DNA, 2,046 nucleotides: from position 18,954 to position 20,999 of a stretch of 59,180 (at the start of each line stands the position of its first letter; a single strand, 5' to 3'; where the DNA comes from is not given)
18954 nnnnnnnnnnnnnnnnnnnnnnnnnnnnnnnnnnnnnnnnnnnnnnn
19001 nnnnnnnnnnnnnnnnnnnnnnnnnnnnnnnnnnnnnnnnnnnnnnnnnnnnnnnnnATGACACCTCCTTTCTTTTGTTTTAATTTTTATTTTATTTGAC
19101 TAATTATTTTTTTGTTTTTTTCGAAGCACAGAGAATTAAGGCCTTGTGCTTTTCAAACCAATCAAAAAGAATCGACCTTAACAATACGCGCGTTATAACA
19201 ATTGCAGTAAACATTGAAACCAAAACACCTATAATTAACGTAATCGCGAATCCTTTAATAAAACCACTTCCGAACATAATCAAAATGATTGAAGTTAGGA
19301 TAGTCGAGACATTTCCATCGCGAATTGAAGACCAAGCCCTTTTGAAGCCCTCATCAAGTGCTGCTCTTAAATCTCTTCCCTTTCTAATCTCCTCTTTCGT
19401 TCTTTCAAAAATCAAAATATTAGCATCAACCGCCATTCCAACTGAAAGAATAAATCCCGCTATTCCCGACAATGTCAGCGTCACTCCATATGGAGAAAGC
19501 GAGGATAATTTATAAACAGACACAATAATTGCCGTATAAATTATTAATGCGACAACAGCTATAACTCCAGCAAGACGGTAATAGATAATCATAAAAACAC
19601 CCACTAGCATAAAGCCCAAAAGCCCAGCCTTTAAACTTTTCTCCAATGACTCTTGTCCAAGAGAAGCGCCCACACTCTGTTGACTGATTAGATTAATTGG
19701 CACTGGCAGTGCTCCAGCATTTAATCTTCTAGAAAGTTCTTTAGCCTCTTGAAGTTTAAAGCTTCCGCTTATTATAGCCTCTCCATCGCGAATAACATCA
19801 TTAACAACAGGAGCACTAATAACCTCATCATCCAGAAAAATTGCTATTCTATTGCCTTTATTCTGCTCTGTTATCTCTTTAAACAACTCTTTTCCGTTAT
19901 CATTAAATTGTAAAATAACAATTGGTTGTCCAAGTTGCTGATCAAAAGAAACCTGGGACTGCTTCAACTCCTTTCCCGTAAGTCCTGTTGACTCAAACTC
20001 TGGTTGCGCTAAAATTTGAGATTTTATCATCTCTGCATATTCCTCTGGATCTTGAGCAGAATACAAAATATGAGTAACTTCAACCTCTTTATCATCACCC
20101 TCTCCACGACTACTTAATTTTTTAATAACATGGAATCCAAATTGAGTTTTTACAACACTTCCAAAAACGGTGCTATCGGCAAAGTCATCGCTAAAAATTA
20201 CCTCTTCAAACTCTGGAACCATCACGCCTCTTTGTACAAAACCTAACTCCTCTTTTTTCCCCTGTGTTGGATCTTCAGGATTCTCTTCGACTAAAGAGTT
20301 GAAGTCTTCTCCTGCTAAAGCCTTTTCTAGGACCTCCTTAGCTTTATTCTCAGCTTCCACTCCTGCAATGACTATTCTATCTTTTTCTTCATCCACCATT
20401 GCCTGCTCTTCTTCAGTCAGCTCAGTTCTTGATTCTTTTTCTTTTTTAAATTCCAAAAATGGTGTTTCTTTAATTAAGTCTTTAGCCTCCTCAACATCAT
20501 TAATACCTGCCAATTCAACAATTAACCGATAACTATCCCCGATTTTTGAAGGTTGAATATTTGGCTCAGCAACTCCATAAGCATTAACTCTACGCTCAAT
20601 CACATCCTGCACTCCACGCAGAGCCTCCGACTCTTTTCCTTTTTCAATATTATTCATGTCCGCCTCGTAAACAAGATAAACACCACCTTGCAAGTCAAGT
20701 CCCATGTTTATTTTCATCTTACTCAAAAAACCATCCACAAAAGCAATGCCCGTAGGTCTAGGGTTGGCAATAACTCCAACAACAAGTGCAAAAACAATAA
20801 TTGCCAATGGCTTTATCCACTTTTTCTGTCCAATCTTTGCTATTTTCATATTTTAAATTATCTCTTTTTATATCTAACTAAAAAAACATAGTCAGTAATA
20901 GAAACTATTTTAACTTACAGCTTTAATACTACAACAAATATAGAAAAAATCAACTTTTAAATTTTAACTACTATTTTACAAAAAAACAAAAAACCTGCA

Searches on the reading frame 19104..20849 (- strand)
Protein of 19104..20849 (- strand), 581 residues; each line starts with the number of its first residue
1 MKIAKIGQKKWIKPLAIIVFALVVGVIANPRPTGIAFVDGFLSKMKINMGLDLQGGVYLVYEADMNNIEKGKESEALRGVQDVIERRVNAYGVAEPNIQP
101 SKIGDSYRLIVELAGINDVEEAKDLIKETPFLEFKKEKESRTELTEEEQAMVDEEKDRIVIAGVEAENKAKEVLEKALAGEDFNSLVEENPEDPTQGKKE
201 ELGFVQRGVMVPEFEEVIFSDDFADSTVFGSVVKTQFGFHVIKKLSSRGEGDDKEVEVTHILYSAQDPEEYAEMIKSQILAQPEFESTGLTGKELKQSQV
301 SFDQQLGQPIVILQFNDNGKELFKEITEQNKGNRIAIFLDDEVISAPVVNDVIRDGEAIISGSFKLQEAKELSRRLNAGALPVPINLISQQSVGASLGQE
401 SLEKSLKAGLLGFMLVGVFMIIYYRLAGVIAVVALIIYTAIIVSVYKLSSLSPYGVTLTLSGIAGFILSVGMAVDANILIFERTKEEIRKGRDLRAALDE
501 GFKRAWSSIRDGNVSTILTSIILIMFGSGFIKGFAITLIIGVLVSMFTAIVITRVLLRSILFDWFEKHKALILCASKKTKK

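Call 89: search_protein_families(library=pfam, proteins=[window:19104-20849:-], max_evalue=0.001)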
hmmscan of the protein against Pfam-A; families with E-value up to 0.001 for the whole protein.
window:19104-20849:- (581 aa): 7 families
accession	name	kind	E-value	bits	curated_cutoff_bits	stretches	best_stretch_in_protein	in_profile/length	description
PF22599.2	SecDF_P1_head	-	1.9e-30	105.5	27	1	287-383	18-114/114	SecDF, P1 head subdomain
PF21760.3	SecD_1st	-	6.5e-17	61.2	27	1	81-138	5-59/60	Protein translocase subunit SecDF, P1 domain, N-terminal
PF02355.23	SecD_SecF_C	-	2.7e-15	56.7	20.5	1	386-558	14-184/189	Protein export membrane protein SecD/SecF, C-terminal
PF00639.27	Rotamase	-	1.5e-12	48.8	21.7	1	165-243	17-94/97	PPIC-type PPIASE domain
PF13616.12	Rotamase_3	-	2.8e-12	47.7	22.5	1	164-244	34-112/116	PPIC-type PPIASE domain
PF03176.21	MMPL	-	8.8e-07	28.6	20.5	1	401-550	141-292/333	MMPL family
PF07549.19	Sec_GG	-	0.00013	21.8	20.3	1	41-65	2-26/28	SecD/SecF GG Motif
